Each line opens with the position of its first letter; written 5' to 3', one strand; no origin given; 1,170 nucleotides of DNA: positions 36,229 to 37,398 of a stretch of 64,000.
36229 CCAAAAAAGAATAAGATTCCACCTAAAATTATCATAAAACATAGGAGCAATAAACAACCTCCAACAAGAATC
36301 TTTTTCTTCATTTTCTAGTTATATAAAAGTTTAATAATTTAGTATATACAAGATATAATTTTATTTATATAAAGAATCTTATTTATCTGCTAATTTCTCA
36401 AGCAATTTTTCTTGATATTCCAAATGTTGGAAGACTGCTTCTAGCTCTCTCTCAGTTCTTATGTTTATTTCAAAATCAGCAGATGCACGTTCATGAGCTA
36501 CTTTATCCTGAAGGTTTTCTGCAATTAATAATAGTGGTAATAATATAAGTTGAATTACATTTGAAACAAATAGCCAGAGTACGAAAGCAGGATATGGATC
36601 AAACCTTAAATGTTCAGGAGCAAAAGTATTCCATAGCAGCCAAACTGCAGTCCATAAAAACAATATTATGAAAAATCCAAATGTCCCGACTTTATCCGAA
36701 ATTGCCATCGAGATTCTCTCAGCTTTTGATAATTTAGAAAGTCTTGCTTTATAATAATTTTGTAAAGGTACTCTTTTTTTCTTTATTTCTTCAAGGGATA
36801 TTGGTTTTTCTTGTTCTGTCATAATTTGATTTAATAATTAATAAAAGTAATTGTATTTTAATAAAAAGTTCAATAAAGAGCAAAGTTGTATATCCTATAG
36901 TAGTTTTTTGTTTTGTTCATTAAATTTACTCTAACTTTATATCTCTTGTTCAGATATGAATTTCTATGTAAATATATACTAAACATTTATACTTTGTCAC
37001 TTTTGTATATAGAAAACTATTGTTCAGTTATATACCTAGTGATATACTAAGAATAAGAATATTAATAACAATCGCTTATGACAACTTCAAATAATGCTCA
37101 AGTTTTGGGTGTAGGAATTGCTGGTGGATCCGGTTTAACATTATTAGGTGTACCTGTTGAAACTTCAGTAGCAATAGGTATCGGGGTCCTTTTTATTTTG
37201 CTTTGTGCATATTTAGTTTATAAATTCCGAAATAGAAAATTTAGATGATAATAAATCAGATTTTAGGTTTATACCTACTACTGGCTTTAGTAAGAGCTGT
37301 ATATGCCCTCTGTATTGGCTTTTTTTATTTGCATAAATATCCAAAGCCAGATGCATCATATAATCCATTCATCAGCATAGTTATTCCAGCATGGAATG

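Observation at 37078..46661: Exopolysaccharide/cell-surface locus: small TM protein + PgaC-like GT2 synthase + GH16 glucanase + two giant tandem paralogs with multi-CBM arrays fused to CE4 deacetylase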

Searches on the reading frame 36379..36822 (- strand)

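Call 5: search_protein_families(library=pfam, proteins=[window:36379-36822:-], max_evalue=0.01)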
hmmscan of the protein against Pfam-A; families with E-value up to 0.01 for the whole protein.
window:36379-36822:- (147 aa): 1 family
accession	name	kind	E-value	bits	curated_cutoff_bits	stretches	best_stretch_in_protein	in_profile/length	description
PF06210.16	DUF1003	-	5.2e-22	78.4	27.4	1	45-143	1-98/103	Protein of unknown function (DUF1003)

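Call 14: search_protein_families(library=ncbifam, proteins=[window:36379-36822:-], max_evalue=0.001)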
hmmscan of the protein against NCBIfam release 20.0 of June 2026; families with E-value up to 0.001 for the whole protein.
window:36379-36822:- (147 aa): 0 families

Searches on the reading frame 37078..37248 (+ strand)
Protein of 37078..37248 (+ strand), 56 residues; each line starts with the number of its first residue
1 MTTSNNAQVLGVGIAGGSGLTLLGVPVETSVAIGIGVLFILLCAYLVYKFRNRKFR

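Call 5: search_protein_families(library=pfam, proteins=[window:37078-37248:+], max_evalue=0.01)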
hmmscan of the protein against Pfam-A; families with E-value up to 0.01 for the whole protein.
window:37078-37248:+ (56 aa): 0 families

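Call 14: search_protein_families(library=ncbifam, proteins=[window:37078-37248:+], max_evalue=0.001)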
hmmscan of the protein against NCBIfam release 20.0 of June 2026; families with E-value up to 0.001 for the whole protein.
window:37078-37248:+ (56 aa): 0 families

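Call 65: find_homologous_proteins(query=A3, max_evalue=0.001)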
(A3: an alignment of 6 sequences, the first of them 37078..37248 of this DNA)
Query A3 (6 sequences) (56 aa, profile of the alignment): 13 proteins with E <= 0.001 among 245 candidates.
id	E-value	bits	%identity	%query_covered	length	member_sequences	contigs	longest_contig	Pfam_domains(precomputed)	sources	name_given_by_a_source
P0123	5.1e-22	95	100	100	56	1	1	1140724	-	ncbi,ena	-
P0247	1.9e-21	94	29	91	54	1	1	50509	-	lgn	-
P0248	3.4e-21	93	33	91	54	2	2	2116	-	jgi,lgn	-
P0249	1.5e-20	91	33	91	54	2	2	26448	-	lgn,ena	-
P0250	3.3e-20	90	33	91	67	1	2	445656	-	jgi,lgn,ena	-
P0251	2.3e-19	87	32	91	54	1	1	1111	-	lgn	-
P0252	6.0e-18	82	25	95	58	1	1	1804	-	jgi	jgi:hypothetical protein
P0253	2.2e-16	77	30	91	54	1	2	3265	-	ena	-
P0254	3.4e-14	70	30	91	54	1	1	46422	-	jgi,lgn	jgi:hypothetical protein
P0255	1.4e-13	68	30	91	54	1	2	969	-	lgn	-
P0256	2.9e-13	67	50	14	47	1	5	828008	-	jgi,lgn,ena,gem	-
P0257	6.9e-13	66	30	91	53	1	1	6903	-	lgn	-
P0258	1.7e-12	65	33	89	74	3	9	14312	-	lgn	-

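Call 66: find_encoding_contigs(protein=P0250, flank=8000, max_places=1)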
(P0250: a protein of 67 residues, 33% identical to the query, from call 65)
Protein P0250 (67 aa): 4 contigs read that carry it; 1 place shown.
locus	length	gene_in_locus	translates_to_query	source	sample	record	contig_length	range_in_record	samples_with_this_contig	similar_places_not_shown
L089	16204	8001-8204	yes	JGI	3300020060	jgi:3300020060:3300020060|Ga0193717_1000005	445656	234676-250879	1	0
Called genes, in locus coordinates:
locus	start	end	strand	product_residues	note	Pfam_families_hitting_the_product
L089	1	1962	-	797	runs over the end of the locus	PF01935:DUF87 (weak), PF10412:TrwB_AAD_bind (faint), PF12696:TraG-D_C (faint)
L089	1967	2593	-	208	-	PF01551:Peptidase_M23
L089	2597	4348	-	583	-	PF01935:DUF87, PF12846:AAA_10, PF19044:P-loop_TraG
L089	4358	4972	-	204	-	PF26593:TraC-like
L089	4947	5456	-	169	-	-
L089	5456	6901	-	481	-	PF18895:T4SS_pilin, PF19590:TrbL_3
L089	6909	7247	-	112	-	PF04956:TrbC, PF18895:T4SS_pilin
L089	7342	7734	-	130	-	-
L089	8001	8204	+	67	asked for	-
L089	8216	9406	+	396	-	PF13506:Glyco_transf_21, PF00535:Glycos_transf_2, PF10111:Glyco_tranf_2_2, PF13641:Glyco_tranf_2_3, PF01644:Chitin_synth_1 (faint), PF03142:Chitin_synth_2, PF13632:Glyco_trans_2_3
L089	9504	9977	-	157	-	PF13302:Acetyltransf_3, PF00583:Acetyltransf_1, PF13673:Acetyltransf_10, PF13508:Acetyltransf_7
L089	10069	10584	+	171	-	-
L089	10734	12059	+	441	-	PF00145:DNA_methylase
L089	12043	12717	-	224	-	PF09564:RE_NgoBV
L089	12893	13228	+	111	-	PF12840:HTH_20, PF13412:HTH_24 (weak), PF01022:HTH_5, PF12802:MarR_2 (weak)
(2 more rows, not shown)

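Call 67: find_encoding_contigs(protein=P0254, flank=8000, max_places=1)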
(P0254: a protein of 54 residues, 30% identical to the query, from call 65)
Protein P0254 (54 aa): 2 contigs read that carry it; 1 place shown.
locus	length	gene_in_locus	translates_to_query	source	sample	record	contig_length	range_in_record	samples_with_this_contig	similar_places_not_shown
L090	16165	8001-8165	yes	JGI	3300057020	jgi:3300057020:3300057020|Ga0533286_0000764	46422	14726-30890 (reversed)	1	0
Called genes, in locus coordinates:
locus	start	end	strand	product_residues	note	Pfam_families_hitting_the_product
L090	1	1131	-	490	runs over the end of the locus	PF08308:PEGA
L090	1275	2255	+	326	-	-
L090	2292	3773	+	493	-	PF00749:tRNA-synt_1c, PF19269:Anticodon_2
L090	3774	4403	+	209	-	PF02698:DUF218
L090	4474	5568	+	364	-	PF11258:DUF3048, PF17479:DUF3048_C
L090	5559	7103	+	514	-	PF00512:HisKA, PF02518:HATPase_c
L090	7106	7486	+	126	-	PF00072:Response_reg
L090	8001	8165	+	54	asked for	-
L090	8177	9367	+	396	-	PF13506:Glyco_transf_21, PF00535:Glycos_transf_2, PF01644:Chitin_synth_1 (faint), PF10111:Glyco_tranf_2_2, PF13641:Glyco_tranf_2_3, PF03142:Chitin_synth_2, PF13632:Glyco_trans_2_3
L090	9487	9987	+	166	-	PF07963:N_methyl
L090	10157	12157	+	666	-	PF00270:DEAD, PF04851:ResIII, PF18766:SWI2_SNF2, PF00271:Helicase_C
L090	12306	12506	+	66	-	-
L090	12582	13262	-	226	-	PF06966:DUF1295, PF02544:Steroid_dh, PF04140:ICMT (weak)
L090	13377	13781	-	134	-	PF09945:DUF2177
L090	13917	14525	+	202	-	PF02230:Abhydrolase_2, PF01738:DLH (faint)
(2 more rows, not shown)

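Call 68: find_encoding_contigs(protein=P0249, flank=8000, max_places=1)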
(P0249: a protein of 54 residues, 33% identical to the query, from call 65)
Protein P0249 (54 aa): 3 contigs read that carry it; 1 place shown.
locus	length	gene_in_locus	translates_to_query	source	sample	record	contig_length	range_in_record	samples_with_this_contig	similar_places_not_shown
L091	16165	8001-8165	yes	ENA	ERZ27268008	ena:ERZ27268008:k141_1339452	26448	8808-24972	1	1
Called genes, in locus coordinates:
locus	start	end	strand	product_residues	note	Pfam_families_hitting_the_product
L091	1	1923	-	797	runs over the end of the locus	PF01935:DUF87 (weak), PF10412:TrwB_AAD_bind (faint), PF12696:TraG-D_C (faint)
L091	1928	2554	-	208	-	PF01551:Peptidase_M23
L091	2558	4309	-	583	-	PF01935:DUF87, PF12846:AAA_10, PF19044:P-loop_TraG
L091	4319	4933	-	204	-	PF26593:TraC-like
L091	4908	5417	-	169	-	-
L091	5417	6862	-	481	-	PF18895:T4SS_pilin, PF19590:TrbL_3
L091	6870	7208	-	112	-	PF04956:TrbC, PF18895:T4SS_pilin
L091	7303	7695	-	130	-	-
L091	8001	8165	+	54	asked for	-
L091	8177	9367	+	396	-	PF13506:Glyco_transf_21, PF00535:Glycos_transf_2, PF10111:Glyco_tranf_2_2, PF13641:Glyco_tranf_2_3, PF01644:Chitin_synth_1 (faint), PF03142:Chitin_synth_2, PF13632:Glyco_trans_2_3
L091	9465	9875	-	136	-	PF00583:Acetyltransf_1, PF13302:Acetyltransf_3, PF13673:Acetyltransf_10, PF13508:Acetyltransf_7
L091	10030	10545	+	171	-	-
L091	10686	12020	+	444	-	PF00145:DNA_methylase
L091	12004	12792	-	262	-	PF09564:RE_NgoBV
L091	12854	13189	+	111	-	PF12840:HTH_20, PF13412:HTH_24 (weak), PF01022:HTH_5, PF12802:MarR_2 (weak)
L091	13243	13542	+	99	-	PF03795:YCII (weak)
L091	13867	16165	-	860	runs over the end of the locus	-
